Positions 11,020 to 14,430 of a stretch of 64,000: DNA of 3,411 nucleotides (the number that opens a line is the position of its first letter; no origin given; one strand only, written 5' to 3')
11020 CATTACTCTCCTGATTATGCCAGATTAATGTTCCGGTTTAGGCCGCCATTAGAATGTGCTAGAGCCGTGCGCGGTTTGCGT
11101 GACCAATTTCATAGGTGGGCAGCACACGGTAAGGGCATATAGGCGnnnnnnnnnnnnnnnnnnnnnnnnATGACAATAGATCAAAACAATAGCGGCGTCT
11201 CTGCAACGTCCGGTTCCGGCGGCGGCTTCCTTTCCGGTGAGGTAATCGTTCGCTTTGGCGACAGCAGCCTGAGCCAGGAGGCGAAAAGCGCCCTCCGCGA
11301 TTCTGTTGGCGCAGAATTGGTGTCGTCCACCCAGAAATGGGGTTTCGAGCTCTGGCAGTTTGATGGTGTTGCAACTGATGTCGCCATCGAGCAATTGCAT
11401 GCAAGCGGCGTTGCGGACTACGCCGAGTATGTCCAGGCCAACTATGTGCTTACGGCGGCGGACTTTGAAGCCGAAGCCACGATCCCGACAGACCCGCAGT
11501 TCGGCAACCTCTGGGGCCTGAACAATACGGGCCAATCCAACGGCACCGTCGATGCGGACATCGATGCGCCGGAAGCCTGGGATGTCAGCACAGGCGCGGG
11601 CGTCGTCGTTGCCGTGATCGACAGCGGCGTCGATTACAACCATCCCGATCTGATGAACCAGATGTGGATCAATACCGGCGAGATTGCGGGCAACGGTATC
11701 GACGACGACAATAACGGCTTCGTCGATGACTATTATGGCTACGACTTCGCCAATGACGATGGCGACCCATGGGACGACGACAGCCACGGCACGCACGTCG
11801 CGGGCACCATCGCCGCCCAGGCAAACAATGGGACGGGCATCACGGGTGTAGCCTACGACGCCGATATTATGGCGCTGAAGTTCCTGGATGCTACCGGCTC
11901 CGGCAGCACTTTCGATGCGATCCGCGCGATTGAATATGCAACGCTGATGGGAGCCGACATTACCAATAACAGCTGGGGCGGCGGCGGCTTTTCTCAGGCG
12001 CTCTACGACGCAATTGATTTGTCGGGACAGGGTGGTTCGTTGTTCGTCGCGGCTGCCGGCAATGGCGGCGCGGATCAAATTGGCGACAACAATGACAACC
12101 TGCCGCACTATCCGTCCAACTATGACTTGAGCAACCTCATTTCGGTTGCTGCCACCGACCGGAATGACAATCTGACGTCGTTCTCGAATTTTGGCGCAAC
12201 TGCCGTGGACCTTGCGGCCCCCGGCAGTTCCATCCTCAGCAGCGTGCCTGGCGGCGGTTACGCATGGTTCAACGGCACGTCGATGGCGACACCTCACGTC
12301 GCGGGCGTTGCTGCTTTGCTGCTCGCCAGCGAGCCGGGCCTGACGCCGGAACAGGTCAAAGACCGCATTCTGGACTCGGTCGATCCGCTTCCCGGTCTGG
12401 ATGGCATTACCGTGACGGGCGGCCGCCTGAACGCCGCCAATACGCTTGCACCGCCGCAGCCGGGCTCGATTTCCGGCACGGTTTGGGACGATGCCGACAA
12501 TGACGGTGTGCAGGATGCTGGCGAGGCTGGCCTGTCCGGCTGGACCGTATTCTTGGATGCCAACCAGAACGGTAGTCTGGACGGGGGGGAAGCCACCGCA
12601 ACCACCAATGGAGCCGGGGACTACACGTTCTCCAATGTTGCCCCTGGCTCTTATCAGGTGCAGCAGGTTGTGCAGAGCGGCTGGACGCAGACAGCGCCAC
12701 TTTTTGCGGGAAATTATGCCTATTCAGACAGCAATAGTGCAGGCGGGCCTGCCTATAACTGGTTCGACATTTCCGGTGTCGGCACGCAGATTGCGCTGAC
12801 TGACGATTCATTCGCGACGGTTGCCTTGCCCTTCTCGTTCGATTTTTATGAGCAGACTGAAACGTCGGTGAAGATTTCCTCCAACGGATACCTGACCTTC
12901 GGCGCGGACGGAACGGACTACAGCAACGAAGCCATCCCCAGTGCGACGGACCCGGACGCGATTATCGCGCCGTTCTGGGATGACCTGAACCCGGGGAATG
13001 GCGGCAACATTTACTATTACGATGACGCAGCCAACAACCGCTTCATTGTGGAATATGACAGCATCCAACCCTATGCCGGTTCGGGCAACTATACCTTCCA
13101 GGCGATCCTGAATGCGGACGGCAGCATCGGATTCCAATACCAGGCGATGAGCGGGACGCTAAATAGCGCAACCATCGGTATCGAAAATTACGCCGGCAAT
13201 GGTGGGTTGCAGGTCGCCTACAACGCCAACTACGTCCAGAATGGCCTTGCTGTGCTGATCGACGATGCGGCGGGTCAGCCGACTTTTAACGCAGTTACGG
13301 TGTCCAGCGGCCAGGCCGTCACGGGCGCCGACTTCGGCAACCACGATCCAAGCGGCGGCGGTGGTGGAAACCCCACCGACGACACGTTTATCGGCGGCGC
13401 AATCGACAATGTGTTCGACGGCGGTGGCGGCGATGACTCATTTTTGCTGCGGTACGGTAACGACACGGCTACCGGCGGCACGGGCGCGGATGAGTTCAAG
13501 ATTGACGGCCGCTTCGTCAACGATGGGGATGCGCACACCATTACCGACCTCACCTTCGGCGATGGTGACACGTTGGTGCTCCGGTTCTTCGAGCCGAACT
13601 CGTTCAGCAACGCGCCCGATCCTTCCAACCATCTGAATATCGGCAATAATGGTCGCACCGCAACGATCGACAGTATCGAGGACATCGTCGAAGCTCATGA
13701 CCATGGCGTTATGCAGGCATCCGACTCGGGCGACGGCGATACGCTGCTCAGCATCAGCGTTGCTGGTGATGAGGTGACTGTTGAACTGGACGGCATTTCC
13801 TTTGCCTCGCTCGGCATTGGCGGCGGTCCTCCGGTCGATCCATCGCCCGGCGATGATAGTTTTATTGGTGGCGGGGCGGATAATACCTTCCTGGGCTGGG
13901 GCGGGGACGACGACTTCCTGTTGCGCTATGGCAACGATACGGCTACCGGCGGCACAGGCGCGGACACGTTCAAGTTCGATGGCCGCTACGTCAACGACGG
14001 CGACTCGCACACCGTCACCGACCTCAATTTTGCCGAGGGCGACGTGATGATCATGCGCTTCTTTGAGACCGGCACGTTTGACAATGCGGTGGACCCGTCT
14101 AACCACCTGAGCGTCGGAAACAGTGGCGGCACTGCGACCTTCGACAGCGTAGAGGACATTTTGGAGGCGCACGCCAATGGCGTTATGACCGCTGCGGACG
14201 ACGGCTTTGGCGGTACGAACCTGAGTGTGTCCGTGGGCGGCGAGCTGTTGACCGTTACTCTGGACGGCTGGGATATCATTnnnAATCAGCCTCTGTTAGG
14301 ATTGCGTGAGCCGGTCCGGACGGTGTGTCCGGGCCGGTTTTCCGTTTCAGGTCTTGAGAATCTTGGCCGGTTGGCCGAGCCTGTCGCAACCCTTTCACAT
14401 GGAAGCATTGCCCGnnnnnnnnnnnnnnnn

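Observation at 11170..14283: Signal-peptide-less subtilase with RTX nonapeptides and an internally duplicated 150-aa C-terminal module: probable T1SS-secreted protease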

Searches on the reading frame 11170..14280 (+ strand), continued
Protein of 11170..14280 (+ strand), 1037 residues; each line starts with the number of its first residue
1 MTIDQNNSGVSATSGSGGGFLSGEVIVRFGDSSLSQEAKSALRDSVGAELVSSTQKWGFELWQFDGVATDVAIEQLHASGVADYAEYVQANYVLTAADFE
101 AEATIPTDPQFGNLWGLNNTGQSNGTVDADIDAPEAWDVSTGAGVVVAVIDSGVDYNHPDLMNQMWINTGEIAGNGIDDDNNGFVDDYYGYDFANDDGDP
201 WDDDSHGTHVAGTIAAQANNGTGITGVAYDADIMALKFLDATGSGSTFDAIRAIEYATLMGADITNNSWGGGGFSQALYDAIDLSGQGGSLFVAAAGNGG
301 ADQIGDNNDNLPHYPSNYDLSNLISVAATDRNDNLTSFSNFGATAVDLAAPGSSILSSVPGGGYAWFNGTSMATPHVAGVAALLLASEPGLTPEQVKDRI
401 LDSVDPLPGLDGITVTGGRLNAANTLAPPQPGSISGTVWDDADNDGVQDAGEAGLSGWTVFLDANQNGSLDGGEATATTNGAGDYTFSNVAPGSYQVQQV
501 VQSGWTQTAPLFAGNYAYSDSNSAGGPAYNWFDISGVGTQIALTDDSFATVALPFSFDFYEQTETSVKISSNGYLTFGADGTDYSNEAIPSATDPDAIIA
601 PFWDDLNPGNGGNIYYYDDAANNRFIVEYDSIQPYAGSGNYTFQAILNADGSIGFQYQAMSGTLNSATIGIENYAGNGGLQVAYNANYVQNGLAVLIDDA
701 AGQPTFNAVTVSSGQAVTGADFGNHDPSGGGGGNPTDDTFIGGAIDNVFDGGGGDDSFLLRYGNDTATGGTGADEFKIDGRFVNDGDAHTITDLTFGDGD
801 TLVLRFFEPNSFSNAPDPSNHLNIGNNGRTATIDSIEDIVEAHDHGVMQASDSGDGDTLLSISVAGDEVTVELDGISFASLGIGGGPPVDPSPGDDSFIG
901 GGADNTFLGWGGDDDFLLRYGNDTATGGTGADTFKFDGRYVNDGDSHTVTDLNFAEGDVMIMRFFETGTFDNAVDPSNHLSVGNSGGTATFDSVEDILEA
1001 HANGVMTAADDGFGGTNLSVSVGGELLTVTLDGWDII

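Call 70: fold_search(model_id=the predicted structure, library=pdb)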
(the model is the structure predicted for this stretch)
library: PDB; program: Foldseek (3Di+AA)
matches with E <= 10: 804; with E <= 0.001: 316
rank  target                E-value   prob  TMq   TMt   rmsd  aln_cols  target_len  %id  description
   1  3vv3_A                2.5e-31  1.00  0.30  0.93   1.4       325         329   57  Crystal structure of deseasin MCP-01 from Pseudoalteromonas sp. SM9913 (released 2013-08-07)
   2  1r6v                  1.7e-24  1.00  0.31  0.47  15.5       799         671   20  Crystal structure of fervidolysin from Fervidobacterium pennivorans, a keratinolytic enzyme related to subtilisin (released 2004-10-19)
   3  8pol_B                4.2e-23  1.00  0.35  0.73   3.8       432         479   28  Crystal structure of Plasmodium falciparum Sub1 protease (released 2024-03-06)
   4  4tr2_B                6.7e-23  1.00  0.35  0.73   3.7       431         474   28  Crystal structure of PvSUB1 (released 2014-09-17)
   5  8pol_A                1.9e-22  1.00  0.35  0.73   3.5       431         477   28  Crystal structure of Plasmodium falciparum Sub1 protease (released 2024-03-06)
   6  4tr2_A                2.3e-22  1.00  0.35  0.74   3.4       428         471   28  Crystal structure of PvSUB1 (released 2014-09-17)
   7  3whi_B                2.3e-21  1.00  0.31  0.86   4.9       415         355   31  Crystal structure of unautoprocessed form of IS1-inserted Pro-subtilisin E (released 2013-12-25)
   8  3whi_A                5.6e-21  1.00  0.31  0.87   3.5       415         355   31  Crystal structure of unautoprocessed form of IS1-inserted Pro-subtilisin E (released 2013-12-25)
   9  1thm                  2.1e-20  1.00  0.26  0.94   2.4       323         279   38  CRYSTAL STRUCTURE OF THERMITASE AT 1.4 ANGSTROMS RESOLUTION (released 1994-01-31)
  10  1tec_E                2.8e-20  1.00  0.26  0.92   3.0       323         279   38  CRYSTALLOGRAPHIC REFINEMENT BY INCORPORATION OF MOLECULAR DYNAMICS. THE THERMOSTABLE SERINE PROTEASE THERMITASE COMPLE (released 1989-10-15)
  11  8cp0                  1.0e-19  1.00  0.28  0.81   1.8       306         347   34  Structure of the catalytic domain of P. vivax Sub1 (trigonal crystal form) (released 2023-07-19)
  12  3afg_A                1.5e-19  1.00  0.30  0.58   9.5       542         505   23  Crystal structure of ProN-Tk-SP from Thermococcus kodakaraensis (released 2010-08-04)
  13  4lvn_A                2.1e-19  1.00  0.27  0.81   2.5       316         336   33  Crystal structure of PfSUB1-prodomain-NIMP.M7 Fab complex (released 2014-05-07)
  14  9fm5_A                2.5e-19  1.00  0.27  0.81   2.8       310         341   34  PvSub1 Catalytic Domain in Complex with Peptidomimetic Inhibitor (AL-97) (released 2025-02-05)
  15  8qkj_B                3.0e-19  1.00  0.28  0.83   2.2       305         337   34  PvSub1 Catalytic Domain in Complex with Peptidomimetic Inhibitor (MAM-133) (released 2024-03-20)
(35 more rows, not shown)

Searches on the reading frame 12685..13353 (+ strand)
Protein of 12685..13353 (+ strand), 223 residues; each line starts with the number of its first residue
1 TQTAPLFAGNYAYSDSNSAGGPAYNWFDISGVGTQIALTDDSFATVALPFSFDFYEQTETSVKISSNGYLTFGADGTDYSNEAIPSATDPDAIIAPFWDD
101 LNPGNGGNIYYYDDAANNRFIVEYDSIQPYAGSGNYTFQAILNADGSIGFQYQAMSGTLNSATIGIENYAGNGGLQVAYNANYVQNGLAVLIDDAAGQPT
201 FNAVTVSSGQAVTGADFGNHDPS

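Call 19: search_protein_families(library=pfam, proteins=[window:12685-13353:+], max_evalue=10)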
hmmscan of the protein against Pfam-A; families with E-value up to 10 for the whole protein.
seq(223 aa): 2 families
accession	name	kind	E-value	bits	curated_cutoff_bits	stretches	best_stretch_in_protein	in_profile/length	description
PF06119.19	NIDO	-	1.6e-09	38.5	25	2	61-116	2-55/186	Nidogen-like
PF19081.6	Ig_7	-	0.089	13.5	27.3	1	16-59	23-65/84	Ig-like domain CHU_C associated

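Call 20: search_protein_families(library=ncbifam, proteins=[window:12685-13353:+], max_evalue=10)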
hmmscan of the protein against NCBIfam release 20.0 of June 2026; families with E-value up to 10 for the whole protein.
seq(223 aa): 1 family
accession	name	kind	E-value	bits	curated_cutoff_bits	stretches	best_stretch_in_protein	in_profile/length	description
NF009444.0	PRK12802.1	equivalog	0.041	13.4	332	1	105-182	101-179/282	flagellin domain-containing protein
